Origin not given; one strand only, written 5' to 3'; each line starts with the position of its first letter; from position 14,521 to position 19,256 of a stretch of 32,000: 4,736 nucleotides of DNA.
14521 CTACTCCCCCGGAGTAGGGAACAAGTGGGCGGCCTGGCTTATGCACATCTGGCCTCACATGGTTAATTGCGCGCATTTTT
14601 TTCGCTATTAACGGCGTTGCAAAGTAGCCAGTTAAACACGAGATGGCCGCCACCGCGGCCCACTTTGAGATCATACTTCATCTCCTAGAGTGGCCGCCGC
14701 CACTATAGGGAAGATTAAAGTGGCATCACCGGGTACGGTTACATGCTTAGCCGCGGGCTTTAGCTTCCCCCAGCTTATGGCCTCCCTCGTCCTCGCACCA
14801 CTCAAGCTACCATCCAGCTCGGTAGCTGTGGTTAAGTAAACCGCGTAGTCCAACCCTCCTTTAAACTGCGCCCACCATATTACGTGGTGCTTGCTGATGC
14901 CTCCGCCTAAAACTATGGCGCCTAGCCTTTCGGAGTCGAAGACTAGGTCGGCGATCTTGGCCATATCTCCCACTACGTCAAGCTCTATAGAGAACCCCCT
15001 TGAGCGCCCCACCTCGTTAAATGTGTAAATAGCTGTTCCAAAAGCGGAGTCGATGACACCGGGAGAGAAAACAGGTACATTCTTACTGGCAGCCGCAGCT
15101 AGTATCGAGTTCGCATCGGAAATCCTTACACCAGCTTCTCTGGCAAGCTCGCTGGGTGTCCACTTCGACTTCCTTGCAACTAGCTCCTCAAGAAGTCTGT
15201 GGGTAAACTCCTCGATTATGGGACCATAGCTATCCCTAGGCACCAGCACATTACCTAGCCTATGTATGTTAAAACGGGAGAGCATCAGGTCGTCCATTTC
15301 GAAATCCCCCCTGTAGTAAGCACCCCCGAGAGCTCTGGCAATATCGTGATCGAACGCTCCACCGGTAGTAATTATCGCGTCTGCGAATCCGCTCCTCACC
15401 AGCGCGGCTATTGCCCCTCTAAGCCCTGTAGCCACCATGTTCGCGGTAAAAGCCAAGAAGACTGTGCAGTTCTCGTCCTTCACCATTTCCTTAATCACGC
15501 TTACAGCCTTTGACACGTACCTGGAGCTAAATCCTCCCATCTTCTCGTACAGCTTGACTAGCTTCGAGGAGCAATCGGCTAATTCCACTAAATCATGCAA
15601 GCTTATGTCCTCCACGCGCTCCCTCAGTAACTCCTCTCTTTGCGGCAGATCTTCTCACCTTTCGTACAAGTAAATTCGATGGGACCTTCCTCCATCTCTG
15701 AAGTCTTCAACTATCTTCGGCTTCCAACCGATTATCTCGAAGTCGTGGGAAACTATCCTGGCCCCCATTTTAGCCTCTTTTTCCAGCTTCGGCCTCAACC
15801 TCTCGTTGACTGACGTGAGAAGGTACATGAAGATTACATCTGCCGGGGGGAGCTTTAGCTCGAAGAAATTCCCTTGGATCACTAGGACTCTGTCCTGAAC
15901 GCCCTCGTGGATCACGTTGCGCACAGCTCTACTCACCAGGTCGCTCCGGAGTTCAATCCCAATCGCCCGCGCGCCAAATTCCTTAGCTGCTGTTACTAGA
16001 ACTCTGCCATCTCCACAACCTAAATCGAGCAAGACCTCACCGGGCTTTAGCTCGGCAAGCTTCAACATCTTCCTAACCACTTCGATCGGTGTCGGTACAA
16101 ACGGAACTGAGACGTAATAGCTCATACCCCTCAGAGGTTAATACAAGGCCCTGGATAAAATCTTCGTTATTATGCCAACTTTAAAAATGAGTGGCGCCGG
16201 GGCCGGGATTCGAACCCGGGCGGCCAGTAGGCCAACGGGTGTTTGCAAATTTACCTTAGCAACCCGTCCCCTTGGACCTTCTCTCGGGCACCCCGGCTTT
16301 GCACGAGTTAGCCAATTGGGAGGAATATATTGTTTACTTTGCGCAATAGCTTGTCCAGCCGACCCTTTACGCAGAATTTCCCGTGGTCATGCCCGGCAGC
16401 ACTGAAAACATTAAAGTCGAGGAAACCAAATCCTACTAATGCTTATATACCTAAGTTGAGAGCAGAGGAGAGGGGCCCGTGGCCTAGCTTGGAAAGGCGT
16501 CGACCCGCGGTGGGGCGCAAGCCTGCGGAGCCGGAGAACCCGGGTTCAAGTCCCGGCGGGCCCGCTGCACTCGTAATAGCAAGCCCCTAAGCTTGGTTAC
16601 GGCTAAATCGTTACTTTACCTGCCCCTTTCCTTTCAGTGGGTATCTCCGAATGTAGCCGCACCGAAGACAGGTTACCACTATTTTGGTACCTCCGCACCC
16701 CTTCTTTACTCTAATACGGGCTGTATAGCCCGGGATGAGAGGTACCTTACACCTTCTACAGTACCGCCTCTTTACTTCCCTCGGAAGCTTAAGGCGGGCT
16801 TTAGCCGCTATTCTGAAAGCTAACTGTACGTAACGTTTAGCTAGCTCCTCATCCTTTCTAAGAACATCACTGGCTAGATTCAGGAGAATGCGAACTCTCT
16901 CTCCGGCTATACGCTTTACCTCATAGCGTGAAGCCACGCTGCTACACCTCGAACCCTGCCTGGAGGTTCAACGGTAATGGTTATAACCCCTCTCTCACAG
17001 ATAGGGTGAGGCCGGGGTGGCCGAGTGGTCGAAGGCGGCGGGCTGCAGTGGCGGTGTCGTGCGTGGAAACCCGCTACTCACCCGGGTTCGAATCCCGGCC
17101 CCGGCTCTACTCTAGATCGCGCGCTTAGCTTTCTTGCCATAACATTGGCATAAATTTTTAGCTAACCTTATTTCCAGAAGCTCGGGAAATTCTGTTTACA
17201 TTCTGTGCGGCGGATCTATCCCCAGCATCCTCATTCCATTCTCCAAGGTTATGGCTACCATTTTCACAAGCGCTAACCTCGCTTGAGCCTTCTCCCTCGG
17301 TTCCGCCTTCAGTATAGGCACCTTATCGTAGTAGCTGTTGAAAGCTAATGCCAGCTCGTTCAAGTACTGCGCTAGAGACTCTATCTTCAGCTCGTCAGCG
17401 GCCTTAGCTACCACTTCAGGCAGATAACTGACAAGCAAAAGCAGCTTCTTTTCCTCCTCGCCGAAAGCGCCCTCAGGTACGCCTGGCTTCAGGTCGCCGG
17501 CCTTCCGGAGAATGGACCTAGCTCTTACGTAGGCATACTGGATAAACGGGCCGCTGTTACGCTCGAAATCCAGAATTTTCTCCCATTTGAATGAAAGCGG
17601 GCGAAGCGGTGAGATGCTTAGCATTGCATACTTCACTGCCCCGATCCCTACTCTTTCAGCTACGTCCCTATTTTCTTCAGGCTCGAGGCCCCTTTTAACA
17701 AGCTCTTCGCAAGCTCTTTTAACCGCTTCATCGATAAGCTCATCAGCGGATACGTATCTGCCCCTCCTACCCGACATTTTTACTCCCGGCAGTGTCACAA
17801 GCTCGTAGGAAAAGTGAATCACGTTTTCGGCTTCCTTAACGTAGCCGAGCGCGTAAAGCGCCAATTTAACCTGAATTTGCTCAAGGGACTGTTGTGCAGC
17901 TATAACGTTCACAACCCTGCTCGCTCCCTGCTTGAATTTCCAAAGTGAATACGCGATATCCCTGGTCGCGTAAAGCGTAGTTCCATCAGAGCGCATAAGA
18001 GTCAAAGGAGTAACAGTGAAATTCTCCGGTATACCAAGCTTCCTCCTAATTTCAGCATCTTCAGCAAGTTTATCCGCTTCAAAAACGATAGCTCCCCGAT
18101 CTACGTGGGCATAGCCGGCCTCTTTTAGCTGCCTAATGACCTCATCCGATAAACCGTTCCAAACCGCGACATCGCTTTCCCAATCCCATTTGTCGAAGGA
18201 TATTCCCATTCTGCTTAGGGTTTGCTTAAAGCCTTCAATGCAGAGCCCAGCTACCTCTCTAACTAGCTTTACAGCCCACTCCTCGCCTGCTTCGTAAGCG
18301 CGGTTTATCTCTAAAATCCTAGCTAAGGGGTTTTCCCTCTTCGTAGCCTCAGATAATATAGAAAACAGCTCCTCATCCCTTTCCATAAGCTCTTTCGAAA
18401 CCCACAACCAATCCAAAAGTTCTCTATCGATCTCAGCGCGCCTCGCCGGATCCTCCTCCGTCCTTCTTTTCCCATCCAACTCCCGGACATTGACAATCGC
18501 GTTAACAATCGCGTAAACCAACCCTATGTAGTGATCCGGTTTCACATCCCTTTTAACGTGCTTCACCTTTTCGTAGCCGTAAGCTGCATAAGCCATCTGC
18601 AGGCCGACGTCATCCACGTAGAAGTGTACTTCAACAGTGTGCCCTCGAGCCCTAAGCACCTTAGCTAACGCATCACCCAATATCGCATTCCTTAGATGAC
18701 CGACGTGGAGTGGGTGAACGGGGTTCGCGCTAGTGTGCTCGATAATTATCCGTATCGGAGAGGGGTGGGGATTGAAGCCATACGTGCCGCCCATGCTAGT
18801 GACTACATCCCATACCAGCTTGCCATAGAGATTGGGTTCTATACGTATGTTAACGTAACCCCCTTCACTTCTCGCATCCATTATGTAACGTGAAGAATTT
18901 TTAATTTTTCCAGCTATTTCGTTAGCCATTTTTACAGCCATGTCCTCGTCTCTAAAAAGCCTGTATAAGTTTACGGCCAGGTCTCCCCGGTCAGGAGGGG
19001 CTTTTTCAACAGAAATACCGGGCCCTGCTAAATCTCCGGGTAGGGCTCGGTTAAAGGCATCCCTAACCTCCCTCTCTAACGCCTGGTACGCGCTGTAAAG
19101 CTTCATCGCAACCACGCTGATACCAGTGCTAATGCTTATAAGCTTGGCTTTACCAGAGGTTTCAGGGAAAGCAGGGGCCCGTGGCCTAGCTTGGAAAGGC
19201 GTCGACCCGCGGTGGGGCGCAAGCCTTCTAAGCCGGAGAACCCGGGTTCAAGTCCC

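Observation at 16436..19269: Twin tRNA-Arg genes that differ only in the anticodon loop, share a non-canonical 29/30 intron, and bracket argS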

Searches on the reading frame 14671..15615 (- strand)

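Call 11: search_protein_families(library=pfam, proteins=[window:14671-15615:-])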
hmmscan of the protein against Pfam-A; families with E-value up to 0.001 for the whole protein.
window:14671-15615:- (314 aa): 1 family
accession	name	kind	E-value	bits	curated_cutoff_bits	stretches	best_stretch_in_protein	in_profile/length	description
PF01916.23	DS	-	6.1e-106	354.3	27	1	18-308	1-287/288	Deoxyhypusine synthase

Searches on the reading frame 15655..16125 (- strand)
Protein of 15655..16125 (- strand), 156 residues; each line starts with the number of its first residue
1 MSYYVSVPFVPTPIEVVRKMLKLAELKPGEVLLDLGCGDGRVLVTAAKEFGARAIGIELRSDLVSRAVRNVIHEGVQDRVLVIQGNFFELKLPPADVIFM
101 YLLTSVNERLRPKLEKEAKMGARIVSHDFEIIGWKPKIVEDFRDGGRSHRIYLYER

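Call 11: search_protein_families(library=pfam, proteins=[window:15655-16125:-])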
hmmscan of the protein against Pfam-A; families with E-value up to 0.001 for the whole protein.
window:15655-16125:- (156 aa): 14 families
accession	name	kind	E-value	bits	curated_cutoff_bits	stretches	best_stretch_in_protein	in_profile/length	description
PF02353.26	CMAS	-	4.3e-10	39.8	27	1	18-92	52-126/273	Mycolic acid cyclopropane synthetase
PF13649.12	Methyltransf_25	-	1.5e-09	38.9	27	1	33-113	2-84/97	Methyltransferase domain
PF13847.12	Methyltransf_31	-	1.3e-08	35.1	27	1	27-100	2-80/145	Methyltransferase domain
PF00891.24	Methyltransf_2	-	2.9e-07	30.5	22.3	1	17-101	51-134/210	O-methyltransferase domain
PF08123.19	DOT1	-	3.2e-06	27.3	23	1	14-65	28-80/205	Histone methylation protein DOT1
PF08241.18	Methyltransf_11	-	5.9e-06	27.3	21.2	1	33-102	1-68/95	Methyltransferase domain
PF01135.25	PCMT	-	5.9e-06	26.6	20.3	1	16-85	61-131/210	Protein-L-isoaspartate(D-aspartate) O-methyltransferase (PCMT)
PF06325.19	PrmA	-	7e-06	26.2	22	1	26-125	159-257/296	Ribosomal protein L11 methyltransferase (PrmA)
PF02390.23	Methyltransf_4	-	1.3e-05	25.2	24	1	31-87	4-60/173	Putative methyltransferase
PF07021.18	MetW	-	1.6e-05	25.1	21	1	26-73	11-58/193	Methionine biosynthesis protein MetW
PF13489.12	Methyltransf_23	-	1.6e-05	25.1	27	1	19-76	12-70/164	Methyltransferase domain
PF08242.18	Methyltransf_12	-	0.00015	22.8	30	1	33-103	1-74/98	Methyltransferase domain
PF01170.24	UPF0020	-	0.00035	20.7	22.3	0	18-92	18-117/197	RMKL-like, methyltransferase domain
PF09445.16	Methyltransf_15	-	0.00079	19.5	22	1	30-90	2-61/165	RNA cap guanine-N2 methyltransferase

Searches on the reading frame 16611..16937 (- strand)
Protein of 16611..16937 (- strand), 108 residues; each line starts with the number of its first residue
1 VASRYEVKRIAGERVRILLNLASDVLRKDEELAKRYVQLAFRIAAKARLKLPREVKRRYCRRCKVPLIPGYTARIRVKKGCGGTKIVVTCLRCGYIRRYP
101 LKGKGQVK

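Call 11: search_protein_families(library=pfam, proteins=[window:16611-16937:-])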
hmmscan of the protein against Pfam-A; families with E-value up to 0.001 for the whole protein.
window:16611-16937:- (108 aa): 1 family
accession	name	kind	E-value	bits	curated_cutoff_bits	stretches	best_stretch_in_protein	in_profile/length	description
PF04032.22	Rpr2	-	6.6e-19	68.4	29.3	1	14-94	1-90/90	RNAse P Rpr2/Rpp21/SNM1 subunit domain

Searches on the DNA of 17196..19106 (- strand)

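Call 20: search_rna_families(sources=[L001, L004, L005, L006, L007], threshold=gathering)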
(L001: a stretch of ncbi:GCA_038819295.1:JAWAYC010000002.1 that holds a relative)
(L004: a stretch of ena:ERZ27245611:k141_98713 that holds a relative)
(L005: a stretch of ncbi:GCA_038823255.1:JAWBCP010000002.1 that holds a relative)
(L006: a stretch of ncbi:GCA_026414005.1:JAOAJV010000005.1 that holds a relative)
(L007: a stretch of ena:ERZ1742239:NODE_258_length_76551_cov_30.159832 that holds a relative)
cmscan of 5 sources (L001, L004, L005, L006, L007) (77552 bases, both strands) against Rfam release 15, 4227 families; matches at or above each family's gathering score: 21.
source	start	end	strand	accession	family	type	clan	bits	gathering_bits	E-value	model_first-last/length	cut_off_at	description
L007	5867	5940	-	RF00005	tRNA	Gene; tRNA;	CL00001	70.5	29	2.8e-13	1-71/71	no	tRNA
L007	188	261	-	RF00005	tRNA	Gene; tRNA;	CL00001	65.1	29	8.5e-12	1-71/71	no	tRNA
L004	8542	8615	-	RF00005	tRNA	Gene; tRNA;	CL00001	64.5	29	1.2e-11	1-71/71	no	tRNA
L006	5031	5125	+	RF00005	tRNA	Gene; tRNA;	CL00001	59.6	29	2.8e-10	1-71/71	no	tRNA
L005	5333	5430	+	RF00005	tRNA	Gene; tRNA;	CL00001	57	29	1.4e-09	1-71/71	no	tRNA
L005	8586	8683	-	RF00005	tRNA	Gene; tRNA;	CL00001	56.6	29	1.9e-09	1-71/71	no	tRNA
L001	9323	9417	+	RF00005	tRNA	Gene; tRNA;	CL00001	55.9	29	2.9e-09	1-71/71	no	tRNA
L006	8493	8586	-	RF00005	tRNA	Gene; tRNA;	CL00001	54.8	29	5.7e-09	1-71/71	no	tRNA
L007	9040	9151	-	RF00005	tRNA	Gene; tRNA;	CL00001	54.3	29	7.8e-09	1-71/71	no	tRNA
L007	5074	5160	+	RF00005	tRNA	Gene; tRNA;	CL00001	54.1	29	8.8e-09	1-71/71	no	tRNA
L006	7947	8042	-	RF00005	tRNA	Gene; tRNA;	CL00001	52.7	29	2.2e-08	1-71/71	no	tRNA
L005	9603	9690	+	RF00005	tRNA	Gene; tRNA;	CL00001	51.9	29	3.6e-08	1-71/71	no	tRNA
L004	5565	5686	+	RF00005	tRNA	Gene; tRNA;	CL00001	51.1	29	6e-08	1-71/71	no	tRNA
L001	11994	12087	-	RF00005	tRNA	Gene; tRNA;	CL00001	50.8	29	7.3e-08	1-71/71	no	tRNA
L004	8015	8109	-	RF00005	tRNA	Gene; tRNA;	CL00001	48.7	29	2.7e-07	1-71/71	no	tRNA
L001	9839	9931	-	RF00005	tRNA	Gene; tRNA;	CL00001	46.6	29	1.1e-06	1-71/71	no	tRNA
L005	8107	8221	-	RF00005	tRNA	Gene; tRNA;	CL00001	46.5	29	1.1e-06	1-71/71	no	tRNA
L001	12546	12638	-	RF00005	tRNA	Gene; tRNA;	CL00001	44.4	29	4.1e-06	1-71/71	no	tRNA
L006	5512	5622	-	RF00005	tRNA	Gene; tRNA;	CL00001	42.4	29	1.5e-05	1-71/71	no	tRNA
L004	5790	5901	-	RF00005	tRNA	Gene; tRNA;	CL00001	38.6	29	0.00017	1-71/71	no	tRNA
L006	8737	8842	-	RF00005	tRNA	Gene; tRNA;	CL00001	33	29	0.0057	1-71/71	no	tRNA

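Call 45: search_rna_families(sources=[L024, L025], threshold=gathering)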
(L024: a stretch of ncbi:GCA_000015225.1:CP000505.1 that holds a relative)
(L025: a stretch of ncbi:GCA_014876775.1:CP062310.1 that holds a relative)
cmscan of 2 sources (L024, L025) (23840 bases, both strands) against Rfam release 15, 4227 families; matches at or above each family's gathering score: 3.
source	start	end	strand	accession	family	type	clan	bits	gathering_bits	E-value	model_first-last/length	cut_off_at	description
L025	4605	4677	-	RF00005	tRNA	Gene; tRNA;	CL00001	72.4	29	2.5e-14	1-71/71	no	tRNA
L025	4819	4909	-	RF00005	tRNA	Gene; tRNA;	CL00001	57.9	29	2.5e-10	1-71/71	no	tRNA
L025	1607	1705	+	RF00005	tRNA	Gene; tRNA;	CL00001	46.2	29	4.1e-07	1-71/71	no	tRNA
